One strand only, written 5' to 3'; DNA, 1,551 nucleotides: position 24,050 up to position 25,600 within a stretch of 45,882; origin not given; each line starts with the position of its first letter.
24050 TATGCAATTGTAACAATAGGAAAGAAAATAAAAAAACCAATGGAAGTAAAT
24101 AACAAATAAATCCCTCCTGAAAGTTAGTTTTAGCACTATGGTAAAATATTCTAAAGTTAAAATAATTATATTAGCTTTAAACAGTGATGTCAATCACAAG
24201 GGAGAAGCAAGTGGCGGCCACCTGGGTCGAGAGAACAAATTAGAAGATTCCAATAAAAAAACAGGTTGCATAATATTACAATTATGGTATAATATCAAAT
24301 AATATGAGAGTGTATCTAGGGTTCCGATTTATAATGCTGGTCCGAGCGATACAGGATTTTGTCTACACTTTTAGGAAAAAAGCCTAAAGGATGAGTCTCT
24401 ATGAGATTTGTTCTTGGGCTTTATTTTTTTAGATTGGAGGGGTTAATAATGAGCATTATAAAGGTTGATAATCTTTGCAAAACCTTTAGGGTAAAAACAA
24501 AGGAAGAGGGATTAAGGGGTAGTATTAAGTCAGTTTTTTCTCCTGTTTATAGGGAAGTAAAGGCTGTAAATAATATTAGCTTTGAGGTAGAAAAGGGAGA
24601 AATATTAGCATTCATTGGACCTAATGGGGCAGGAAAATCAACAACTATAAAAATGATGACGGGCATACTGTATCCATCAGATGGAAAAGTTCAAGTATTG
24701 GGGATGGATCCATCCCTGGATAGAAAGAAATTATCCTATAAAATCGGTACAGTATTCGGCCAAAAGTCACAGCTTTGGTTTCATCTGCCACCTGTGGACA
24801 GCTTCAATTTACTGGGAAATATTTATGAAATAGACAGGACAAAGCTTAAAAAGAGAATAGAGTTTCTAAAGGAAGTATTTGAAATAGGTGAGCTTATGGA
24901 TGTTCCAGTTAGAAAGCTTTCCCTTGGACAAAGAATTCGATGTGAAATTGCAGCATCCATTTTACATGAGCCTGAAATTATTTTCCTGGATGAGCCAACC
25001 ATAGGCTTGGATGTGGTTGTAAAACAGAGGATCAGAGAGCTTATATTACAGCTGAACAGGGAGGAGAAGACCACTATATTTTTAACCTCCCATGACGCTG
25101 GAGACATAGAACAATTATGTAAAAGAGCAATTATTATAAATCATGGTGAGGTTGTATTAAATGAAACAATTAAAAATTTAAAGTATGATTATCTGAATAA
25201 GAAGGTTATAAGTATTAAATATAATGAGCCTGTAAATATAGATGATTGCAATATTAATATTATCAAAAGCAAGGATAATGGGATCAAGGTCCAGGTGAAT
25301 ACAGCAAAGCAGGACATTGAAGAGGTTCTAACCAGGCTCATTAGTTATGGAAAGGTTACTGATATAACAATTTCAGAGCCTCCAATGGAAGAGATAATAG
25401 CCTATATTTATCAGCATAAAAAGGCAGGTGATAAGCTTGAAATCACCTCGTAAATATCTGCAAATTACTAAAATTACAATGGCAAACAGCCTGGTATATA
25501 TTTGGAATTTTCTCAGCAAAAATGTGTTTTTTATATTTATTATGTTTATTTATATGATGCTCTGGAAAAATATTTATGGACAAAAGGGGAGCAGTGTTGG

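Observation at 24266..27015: ykkC-family riboswitch with antitermination logic controlling an ABC-2 transporter; aptamer deviates from the guanidine-I consensus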

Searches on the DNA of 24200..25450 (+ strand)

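Call 4: search_rna_families(source=window, start=24200, end=24460, threshold=evalue, max_evalue=10, show_alignments=6)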
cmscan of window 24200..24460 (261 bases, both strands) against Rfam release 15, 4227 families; matches with E-value up to 10: 4.
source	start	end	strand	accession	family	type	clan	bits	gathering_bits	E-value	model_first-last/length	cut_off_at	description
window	24305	24391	+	RF00442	Guanidine-I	Cis-reg; riboswitch;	-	41.5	63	2e-06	1-107/107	no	Guanidine-I riboswitch aptamer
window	24420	24450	-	RF03138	S16-Flavobacteria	Cis-reg; leader;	-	20.2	35.7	8.3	1-35/35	no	S16-Flavobacteria ribosomal protein leader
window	24369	24433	+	RF04197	mir-9457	Gene; miRNA;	-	19.2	90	0.23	1-68/68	no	mir-9457 microRNA precursor family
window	24260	24414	+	RF02370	Trp_leader_2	Cis-reg; leader;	-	15.6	100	9.9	1-147/147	no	Bacillus tryptophan operon leader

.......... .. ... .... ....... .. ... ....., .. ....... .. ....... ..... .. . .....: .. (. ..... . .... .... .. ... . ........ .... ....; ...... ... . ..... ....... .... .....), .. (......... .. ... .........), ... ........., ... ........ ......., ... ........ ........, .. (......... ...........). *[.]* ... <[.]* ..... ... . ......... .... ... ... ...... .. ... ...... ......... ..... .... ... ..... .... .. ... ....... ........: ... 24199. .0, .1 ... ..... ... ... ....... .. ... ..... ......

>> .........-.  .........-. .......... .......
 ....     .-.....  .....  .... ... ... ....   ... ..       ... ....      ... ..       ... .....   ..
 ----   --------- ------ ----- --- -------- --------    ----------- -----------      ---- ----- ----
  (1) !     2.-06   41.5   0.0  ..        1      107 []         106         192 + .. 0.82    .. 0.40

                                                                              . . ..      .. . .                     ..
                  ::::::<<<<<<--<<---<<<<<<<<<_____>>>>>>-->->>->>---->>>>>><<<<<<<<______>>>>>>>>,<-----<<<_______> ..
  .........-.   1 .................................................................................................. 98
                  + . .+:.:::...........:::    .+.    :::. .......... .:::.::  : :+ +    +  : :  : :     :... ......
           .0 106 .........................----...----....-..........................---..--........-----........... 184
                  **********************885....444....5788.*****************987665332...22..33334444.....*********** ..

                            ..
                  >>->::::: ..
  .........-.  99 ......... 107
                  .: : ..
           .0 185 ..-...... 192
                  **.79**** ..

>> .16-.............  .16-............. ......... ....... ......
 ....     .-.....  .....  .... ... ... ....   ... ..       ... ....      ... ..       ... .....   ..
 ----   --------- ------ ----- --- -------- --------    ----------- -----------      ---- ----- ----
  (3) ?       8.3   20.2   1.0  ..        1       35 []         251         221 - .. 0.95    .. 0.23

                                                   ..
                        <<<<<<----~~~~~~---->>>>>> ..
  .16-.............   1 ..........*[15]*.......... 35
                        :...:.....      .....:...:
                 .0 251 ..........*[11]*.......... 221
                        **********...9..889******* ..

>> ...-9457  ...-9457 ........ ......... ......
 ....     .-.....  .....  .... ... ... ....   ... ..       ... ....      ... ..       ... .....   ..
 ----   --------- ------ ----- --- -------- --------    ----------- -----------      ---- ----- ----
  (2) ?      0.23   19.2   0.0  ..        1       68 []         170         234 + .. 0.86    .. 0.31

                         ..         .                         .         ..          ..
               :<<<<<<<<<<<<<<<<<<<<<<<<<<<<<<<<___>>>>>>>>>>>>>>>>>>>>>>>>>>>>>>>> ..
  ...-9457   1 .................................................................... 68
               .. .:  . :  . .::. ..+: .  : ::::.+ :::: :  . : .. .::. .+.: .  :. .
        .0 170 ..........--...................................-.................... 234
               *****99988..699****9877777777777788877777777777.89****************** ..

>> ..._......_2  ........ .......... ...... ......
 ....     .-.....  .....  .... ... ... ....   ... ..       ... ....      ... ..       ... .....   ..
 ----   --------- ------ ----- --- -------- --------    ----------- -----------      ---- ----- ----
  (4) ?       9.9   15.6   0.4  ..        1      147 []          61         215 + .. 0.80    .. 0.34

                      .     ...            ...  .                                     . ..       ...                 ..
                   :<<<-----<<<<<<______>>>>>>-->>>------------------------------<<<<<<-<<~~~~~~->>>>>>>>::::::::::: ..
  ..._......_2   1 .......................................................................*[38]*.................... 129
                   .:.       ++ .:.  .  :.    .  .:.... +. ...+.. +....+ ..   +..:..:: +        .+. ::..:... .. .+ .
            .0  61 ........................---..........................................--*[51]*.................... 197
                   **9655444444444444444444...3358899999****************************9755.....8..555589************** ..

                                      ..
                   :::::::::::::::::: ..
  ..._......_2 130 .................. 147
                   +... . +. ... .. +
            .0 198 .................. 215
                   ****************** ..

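Call 29: build_rna_model(alignment_id=A1, structure=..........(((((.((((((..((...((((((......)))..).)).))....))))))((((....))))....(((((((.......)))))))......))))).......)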
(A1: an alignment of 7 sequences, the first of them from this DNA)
Model R1 built from alignment A1 (7 sequences, 118 columns); structure: as given.
model positions 114; base pairs 30; branch points 2; effective number of sequences 1.03; information 0.59 bits per position. Calibrated on 0.2 Mb of random sequence (short: E-values are rough).
structure used (alignment columns):
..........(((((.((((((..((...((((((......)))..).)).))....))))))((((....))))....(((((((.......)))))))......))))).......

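Call 31: search_with_rna_model(model_id=R1, sources=[window, L001, L002, L003, L004, L005, L006, L007, L008, L009, L010, L011, L012, L013, L014, L015, L016, L017, L018, L019, L020, L021, L022, L023, L024, L025, L026, L027, L028, L029, L030, L031, L032, L033, L034, L035, L036, L037, L038, L039, L040, L041, L042, L043, L044, L045, L046, L047, L048, L049, L050, L051, L052, L053, L054, L055, L056, L057, L058, L059, L060, L061, L062, L063, L064, L065, L066, L067, L068, L069, L070, L071, L072, L073, L074, L075, L076, L077, L078, L079, L080], max_evalue=1)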
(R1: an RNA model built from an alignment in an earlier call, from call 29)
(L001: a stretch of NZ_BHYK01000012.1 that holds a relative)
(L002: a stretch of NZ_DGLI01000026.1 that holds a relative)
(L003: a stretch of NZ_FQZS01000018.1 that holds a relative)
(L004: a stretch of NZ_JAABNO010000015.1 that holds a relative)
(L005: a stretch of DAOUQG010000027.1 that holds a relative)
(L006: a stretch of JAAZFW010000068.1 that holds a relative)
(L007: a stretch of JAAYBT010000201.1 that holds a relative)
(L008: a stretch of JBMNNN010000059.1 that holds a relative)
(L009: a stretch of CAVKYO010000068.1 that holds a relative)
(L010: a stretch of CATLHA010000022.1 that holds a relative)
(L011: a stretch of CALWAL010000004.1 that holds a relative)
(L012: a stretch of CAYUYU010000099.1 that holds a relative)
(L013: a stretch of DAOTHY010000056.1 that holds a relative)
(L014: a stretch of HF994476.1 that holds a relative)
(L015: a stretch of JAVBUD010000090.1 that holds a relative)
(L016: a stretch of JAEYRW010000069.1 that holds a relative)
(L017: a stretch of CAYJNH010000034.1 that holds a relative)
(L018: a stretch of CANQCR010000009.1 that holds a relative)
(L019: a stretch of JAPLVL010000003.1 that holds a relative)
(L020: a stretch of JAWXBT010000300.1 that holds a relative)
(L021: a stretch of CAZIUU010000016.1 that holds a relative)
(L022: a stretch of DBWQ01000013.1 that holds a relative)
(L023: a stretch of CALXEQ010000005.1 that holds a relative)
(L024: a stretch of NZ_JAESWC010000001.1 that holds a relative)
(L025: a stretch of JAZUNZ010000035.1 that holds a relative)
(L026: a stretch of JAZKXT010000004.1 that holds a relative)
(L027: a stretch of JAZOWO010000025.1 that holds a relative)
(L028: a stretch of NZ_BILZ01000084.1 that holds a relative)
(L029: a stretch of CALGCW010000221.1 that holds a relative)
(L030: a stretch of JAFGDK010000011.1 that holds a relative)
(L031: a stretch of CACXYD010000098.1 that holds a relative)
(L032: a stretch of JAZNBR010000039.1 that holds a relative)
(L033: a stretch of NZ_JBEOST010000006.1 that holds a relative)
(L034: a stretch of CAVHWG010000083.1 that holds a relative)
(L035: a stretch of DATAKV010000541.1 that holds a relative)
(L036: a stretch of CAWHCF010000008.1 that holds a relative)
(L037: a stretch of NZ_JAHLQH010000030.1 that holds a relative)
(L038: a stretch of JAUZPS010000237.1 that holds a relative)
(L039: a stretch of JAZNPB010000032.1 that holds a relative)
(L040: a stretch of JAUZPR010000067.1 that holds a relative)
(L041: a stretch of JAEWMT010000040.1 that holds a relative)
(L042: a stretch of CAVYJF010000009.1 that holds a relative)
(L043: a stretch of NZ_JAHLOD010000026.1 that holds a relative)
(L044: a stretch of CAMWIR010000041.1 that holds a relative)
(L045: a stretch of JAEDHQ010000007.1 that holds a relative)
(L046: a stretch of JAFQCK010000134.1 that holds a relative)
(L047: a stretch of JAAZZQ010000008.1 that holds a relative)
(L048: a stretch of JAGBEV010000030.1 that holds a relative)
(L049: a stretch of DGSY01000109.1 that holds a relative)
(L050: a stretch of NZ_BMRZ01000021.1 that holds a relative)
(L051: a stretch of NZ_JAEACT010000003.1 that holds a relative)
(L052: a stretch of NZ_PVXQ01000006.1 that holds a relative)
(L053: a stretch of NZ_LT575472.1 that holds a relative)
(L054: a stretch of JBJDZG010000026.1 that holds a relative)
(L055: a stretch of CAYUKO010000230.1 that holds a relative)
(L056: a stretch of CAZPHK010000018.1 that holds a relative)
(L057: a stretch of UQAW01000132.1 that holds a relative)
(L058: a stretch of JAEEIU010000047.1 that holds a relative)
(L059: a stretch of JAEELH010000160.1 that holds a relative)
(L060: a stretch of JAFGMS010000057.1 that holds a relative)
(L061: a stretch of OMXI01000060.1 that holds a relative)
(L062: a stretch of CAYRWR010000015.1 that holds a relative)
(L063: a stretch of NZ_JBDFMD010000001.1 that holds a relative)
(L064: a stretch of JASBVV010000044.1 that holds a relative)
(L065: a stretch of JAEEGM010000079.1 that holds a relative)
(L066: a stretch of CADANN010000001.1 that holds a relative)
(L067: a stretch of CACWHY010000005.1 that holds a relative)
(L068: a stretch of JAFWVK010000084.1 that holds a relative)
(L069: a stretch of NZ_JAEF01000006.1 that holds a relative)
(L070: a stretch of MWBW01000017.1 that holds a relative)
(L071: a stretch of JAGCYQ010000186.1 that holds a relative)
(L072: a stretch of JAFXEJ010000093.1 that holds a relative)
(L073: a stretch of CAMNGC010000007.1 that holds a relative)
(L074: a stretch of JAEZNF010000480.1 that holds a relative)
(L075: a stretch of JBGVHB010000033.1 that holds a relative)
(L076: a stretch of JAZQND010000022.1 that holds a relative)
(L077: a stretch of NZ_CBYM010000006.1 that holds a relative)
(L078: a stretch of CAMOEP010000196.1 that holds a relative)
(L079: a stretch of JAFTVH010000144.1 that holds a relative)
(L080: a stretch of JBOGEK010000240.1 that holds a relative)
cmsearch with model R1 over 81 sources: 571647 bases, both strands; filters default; matches with E-value up to 1: 9.
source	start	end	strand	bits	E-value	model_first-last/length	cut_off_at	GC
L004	2708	2822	+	127.2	2e-39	1-114/114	no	0.38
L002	2711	2823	+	127.1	2e-39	1-114/114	no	0.42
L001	2837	2951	+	125.1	9.5e-39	1-114/114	no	0.43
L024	2835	2948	+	123.9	2.4e-38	1-114/114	no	0.4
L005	2838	2950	+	121.3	1.9e-37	1-114/114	no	0.42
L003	2838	2949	+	118.9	1.2e-36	1-114/114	no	0.44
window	24296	24406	+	116.9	5.8e-36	1-114/114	no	0.38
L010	2794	2875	+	31.7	3e-07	1-114/114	no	0.39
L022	2529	2629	+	28.3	4.2e-06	1-114/114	no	0.38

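Call 32: search_with_rna_model(model_id=R1, sources=[L081, L082, L083, L084, L085, L086, L087, L088, L089, L090, L091, L092, L093, L094, L095, L096, L097, L098, L099, L100, L101, L102, L103, L104, L105, L106, L107, L108, L109, L110, L111, L112, L113], max_evalue=1)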
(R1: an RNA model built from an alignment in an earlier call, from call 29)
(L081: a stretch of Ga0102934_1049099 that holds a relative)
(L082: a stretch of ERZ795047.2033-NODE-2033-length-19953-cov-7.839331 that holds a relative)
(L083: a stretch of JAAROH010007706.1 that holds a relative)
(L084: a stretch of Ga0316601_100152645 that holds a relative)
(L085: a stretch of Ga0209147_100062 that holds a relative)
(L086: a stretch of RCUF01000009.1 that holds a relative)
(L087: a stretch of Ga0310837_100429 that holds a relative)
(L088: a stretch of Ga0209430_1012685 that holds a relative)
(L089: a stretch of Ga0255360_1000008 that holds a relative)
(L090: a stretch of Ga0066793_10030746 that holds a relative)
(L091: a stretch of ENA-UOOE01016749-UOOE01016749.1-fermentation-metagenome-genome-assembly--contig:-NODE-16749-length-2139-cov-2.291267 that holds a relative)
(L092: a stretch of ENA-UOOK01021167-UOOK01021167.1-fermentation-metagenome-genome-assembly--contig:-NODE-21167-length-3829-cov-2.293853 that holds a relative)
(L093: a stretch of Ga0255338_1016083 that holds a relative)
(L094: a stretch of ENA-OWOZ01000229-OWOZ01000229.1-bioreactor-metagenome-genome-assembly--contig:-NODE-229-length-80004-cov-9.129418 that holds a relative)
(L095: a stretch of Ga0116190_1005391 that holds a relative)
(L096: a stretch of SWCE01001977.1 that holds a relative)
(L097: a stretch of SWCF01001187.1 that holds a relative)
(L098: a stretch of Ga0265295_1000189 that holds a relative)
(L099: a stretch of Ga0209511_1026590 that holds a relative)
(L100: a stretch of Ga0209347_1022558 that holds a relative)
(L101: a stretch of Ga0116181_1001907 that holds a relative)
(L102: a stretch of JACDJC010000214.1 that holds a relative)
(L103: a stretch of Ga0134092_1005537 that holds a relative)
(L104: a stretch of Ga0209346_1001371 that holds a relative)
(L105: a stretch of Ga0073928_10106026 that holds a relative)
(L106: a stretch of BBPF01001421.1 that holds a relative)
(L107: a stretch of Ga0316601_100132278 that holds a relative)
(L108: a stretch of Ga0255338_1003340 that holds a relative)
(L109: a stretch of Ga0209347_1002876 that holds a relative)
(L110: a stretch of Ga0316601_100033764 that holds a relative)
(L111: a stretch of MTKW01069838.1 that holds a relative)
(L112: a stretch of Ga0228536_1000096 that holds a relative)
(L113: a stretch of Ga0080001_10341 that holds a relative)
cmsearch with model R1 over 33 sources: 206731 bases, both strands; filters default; matches with E-value up to 1: 35.
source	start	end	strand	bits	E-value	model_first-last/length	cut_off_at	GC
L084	682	794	-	129.3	1.3e-40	1-114/114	no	0.4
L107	1663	1775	+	128.6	2.4e-40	1-114/114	no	0.41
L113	1335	1448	-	124.7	4.7e-39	1-114/114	no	0.39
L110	1776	1890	-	123.6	1.1e-38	1-114/114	no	0.42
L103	3502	3613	+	122.3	3.1e-38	1-114/114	no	0.41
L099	966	1078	+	121.3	6.8e-38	1-114/114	no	0.41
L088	3015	3128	-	119.4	2.8e-37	1-114/114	no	0.41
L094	6771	6882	-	118.9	4.3e-37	1-114/114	no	0.44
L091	474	586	+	113.1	3.7e-35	1-114/114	no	0.49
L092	484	596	+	113.1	3.7e-35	1-114/114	no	0.49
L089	7226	7339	-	112.4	6.5e-35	1-114/114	no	0.41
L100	1607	1720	-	110.9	2.2e-34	1-114/114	no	0.46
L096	5128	5242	-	110.5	2.9e-34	1-114/114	no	0.45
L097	5677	5791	-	110.5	2.9e-34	1-114/114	no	0.45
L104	10682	10802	-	105.9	9.9e-33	1-114/114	no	0.42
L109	923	1043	-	105.9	9.9e-33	1-114/114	no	0.42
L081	51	171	-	92.2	4.1e-28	1-114/114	no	0.41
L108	102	221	+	63.4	2.2e-18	1-114/114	no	0.57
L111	531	653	+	61.2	1.2e-17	1-114/114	no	0.57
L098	608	727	+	60.8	1.7e-17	1-114/114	no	0.57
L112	1300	1419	-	60.8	1.7e-17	1-114/114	no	0.57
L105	519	644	-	60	3.1e-17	1-114/114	no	0.69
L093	554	686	-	59.9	3.3e-17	1-114/114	no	0.62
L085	3033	3161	+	59.5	4.5e-17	1-114/114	no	0.46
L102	5728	5849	+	59.1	6.1e-17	1-114/114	no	0.58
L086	900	1034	+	54.6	2e-15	1-114/114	no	0.53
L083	2580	2705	-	54.6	2.1e-15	1-114/114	no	0.55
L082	6075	6208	-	54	3.3e-15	1-114/114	no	0.59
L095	7942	8075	+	54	3.3e-15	1-114/114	no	0.59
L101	3352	3485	-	54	3.3e-15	1-114/114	no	0.59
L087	3612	3737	+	52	1.5e-14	1-114/114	no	0.51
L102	7935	8056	+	51.9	1.6e-14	1-114/114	no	0.5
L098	2849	2971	+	51.5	2.2e-14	1-114/114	no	0.53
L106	1338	1449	-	48.8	1.8e-13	1-114/114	no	0.56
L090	2806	2955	+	41.7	4.6e-11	1-114/114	no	0.67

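Call 35: search_with_rna_model(model_id=R1, sources=[window, L001, L002, L003, L004, L005, L024, L010, L022, L081, L082, L083, L084, L085, L086, L087, L088, L089, L090, L091, L092, L093, L094, L095, L096, L097, L098, L099, L100, L101, L102, L103, L104, L105, L106, L107, L108, L109, L110, L111, L112, L113], max_evalue=0.001, make_alignment=true)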
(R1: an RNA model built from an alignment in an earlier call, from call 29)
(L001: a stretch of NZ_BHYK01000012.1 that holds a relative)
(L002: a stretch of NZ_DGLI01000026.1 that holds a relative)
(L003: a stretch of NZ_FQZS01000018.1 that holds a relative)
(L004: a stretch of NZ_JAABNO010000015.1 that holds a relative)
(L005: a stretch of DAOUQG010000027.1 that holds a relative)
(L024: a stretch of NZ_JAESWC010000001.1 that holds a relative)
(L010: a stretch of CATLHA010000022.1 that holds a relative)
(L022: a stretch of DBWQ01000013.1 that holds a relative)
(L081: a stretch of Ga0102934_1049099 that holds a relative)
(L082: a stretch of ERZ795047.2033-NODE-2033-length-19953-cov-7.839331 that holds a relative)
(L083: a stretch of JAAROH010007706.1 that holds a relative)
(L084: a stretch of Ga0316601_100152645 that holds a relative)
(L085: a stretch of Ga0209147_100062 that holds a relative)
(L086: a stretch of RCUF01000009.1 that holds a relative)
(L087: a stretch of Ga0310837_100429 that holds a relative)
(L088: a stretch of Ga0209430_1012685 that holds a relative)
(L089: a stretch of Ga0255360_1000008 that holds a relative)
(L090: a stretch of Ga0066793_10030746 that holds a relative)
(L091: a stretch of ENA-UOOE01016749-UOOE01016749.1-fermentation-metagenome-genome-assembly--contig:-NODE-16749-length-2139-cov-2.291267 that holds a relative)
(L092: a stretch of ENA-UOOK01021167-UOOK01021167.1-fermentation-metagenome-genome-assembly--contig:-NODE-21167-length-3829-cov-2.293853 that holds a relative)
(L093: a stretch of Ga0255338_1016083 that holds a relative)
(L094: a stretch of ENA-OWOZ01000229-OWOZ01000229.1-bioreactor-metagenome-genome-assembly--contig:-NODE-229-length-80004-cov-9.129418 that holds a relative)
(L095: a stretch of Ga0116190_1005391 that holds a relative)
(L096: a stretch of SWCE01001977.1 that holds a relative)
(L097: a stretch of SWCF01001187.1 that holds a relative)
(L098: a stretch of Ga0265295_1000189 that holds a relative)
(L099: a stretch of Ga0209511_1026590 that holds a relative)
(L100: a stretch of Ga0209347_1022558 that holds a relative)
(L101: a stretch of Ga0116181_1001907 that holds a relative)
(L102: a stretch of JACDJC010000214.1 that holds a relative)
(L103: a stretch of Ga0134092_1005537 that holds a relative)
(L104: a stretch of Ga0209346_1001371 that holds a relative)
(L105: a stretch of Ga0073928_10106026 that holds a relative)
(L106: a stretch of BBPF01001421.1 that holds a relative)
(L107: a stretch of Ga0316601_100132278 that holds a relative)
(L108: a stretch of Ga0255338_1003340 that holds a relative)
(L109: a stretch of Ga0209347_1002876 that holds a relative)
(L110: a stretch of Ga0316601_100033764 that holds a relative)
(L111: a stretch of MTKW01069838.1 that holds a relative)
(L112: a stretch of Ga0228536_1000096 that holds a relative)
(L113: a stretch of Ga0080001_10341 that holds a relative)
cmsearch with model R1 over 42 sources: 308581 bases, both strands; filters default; matches with E-value up to 0.001: 44.
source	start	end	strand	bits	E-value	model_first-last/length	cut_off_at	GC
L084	682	794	-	129.3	1.9e-40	1-114/114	no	0.4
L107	1663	1775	+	128.6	3.5e-40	1-114/114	no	0.41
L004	2708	2822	+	127.2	1.1e-39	1-114/114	no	0.38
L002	2711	2823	+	127.1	1.1e-39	1-114/114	no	0.42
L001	2837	2951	+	125.1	5.1e-39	1-114/114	no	0.43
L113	1335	1448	-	124.7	7e-39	1-114/114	no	0.39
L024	2835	2948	+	123.9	1.3e-38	1-114/114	no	0.4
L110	1776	1890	-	123.6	1.7e-38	1-114/114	no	0.42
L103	3502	3613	+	122.3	4.6e-38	1-114/114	no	0.41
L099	966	1078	+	121.3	1e-37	1-114/114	no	0.41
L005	2838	2950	+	121.3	1e-37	1-114/114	no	0.42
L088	3015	3128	-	119.4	4.2e-37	1-114/114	no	0.41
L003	2838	2949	+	118.9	6.5e-37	1-114/114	no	0.44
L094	6771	6882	-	118.9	6.5e-37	1-114/114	no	0.44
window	24296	24406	+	116.9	3.1e-36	1-114/114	no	0.38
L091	474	586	+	113.1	5.6e-35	1-114/114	no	0.49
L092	484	596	+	113.1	5.6e-35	1-114/114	no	0.49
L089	7226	7339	-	112.4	9.7e-35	1-114/114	no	0.41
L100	1607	1720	-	110.9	3.3e-34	1-114/114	no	0.46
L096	5128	5242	-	110.5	4.4e-34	1-114/114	no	0.45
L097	5677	5791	-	110.5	4.4e-34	1-114/114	no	0.45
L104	10682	10802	-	105.9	1.5e-32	1-114/114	no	0.42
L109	923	1043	-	105.9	1.5e-32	1-114/114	no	0.42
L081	51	171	-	92.2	6.2e-28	1-114/114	no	0.41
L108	102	221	+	63.4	3.2e-18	1-114/114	no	0.57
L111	531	653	+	61.2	1.8e-17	1-114/114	no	0.57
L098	608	727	+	60.8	2.5e-17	1-114/114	no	0.57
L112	1300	1419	-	60.8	2.5e-17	1-114/114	no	0.57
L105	519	644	-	60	4.7e-17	1-114/114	no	0.69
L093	554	686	-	59.9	4.9e-17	1-114/114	no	0.62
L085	3033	3161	+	59.5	6.8e-17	1-114/114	no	0.46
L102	5728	5849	+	59.1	9.1e-17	1-114/114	no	0.58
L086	900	1034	+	54.6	3.1e-15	1-114/114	no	0.53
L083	2580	2705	-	54.6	3.1e-15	1-114/114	no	0.55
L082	6075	6208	-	54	4.9e-15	1-114/114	no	0.59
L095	7942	8075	+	54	4.9e-15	1-114/114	no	0.59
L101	3352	3485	-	54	4.9e-15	1-114/114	no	0.59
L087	3612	3737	+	52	2.3e-14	1-114/114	no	0.51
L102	7935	8056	+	51.9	2.4e-14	1-114/114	no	0.5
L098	2849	2971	+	51.5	3.3e-14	1-114/114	no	0.53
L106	1338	1449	-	48.8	2.7e-13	1-114/114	no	0.56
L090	2806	2955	+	41.7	6.9e-11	1-114/114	no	0.67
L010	2794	2875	+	31.7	1.6e-07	1-114/114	no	0.39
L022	2529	2629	+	28.3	2.2e-06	1-114/114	no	0.38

Alignment A2: 44 matches aligned to the model, 194 columns, each read 5' to 3' on its own strand. Consensus structure (alignment columns), stored with it:
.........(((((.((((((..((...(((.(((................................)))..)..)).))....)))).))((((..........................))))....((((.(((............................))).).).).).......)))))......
